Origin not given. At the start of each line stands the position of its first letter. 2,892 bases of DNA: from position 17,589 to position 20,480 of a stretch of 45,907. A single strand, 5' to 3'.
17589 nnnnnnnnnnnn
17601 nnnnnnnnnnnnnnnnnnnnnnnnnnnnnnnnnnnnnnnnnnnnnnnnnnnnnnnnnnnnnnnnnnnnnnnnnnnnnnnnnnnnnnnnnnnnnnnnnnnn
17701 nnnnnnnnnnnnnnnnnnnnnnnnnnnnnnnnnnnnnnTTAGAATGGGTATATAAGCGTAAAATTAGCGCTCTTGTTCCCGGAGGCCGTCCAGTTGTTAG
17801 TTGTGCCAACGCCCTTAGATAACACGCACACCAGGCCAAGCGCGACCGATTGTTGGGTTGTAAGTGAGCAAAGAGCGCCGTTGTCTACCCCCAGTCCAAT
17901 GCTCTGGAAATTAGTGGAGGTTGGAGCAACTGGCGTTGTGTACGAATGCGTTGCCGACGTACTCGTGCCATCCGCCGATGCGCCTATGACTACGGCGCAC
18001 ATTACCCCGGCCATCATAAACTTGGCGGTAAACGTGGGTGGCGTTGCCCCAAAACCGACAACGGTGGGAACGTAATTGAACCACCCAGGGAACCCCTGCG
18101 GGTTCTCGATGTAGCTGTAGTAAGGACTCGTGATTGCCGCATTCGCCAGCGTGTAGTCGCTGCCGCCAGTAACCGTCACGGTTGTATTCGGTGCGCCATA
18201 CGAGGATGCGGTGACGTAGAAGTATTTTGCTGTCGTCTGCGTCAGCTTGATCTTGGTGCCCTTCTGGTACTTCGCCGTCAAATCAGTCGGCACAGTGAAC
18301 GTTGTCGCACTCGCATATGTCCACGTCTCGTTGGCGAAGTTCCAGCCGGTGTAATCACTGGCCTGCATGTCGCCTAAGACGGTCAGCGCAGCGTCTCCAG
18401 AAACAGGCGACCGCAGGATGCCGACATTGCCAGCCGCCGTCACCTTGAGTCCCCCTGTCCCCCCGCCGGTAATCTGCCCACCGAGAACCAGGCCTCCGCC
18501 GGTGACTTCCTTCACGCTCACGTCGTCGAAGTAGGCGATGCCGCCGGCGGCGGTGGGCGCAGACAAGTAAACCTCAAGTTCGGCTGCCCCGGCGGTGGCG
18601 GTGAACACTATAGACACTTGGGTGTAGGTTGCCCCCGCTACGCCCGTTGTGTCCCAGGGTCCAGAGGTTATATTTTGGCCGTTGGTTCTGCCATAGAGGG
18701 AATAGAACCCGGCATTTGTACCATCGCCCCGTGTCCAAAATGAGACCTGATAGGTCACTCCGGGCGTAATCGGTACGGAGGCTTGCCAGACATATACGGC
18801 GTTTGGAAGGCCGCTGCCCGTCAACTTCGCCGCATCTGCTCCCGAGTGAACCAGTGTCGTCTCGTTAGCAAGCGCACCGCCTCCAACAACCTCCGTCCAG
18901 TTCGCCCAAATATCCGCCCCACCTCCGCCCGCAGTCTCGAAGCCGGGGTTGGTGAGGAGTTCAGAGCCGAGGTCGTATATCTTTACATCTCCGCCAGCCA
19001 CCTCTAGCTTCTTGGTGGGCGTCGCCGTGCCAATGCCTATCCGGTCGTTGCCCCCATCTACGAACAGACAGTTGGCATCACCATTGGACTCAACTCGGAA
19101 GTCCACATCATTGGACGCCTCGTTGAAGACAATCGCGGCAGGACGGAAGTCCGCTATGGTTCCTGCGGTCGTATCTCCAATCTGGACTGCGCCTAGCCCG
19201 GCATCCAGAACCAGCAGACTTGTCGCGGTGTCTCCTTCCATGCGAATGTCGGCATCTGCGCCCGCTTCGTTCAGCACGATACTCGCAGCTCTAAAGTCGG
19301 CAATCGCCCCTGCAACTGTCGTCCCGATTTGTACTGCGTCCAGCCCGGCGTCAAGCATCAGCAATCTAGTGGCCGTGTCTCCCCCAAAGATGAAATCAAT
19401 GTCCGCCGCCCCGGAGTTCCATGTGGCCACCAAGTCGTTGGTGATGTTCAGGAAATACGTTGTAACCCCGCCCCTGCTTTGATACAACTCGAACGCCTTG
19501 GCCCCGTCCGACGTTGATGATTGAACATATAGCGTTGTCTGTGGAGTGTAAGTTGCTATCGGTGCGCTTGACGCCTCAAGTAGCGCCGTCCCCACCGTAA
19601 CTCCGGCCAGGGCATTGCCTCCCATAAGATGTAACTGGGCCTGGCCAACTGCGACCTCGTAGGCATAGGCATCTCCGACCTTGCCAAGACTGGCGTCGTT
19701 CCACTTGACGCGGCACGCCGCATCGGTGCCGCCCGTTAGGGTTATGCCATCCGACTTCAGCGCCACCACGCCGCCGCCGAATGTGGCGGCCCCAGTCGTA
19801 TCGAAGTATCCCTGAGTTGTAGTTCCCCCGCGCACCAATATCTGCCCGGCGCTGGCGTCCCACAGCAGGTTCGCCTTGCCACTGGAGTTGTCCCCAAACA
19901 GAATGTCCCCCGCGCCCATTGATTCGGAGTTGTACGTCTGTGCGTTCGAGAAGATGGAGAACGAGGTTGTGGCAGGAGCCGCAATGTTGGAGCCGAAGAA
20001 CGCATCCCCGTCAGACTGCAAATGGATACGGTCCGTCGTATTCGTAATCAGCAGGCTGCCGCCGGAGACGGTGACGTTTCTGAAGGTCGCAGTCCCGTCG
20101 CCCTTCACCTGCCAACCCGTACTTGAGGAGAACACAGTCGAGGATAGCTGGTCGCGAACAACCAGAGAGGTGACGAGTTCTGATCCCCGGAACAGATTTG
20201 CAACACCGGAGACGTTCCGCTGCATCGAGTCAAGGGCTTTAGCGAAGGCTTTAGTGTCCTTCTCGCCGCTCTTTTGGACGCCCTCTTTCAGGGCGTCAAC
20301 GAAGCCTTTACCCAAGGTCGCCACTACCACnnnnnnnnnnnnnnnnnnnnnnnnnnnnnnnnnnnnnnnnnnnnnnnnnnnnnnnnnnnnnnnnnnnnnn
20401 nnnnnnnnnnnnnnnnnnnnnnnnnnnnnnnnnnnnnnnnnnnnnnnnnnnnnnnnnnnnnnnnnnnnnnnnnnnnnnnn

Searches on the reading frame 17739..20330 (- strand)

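Call 15: search_protein_families(library=pfam, proteins=[window:17739-20330:-], max_evalue=0.01)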
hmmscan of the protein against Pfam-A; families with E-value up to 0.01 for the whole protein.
window:17739-20330:- (863 aa): 1 family
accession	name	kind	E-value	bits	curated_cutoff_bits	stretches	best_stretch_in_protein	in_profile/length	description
PF02018.23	CBM_4_9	-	8.8e-09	36.3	25.9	1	457-592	2-133/136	Carbohydrate binding domain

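Call 16: search_protein_families(library=phrogs, proteins=[window:17739-20330:-], max_evalue=0.001)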
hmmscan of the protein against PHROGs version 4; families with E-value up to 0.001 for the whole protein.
window:17739-20330:- (863 aa): 1 family
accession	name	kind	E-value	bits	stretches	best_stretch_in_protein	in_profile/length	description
phrog_5906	-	unknown function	2.6e-06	28.5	1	418-448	30-60/197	-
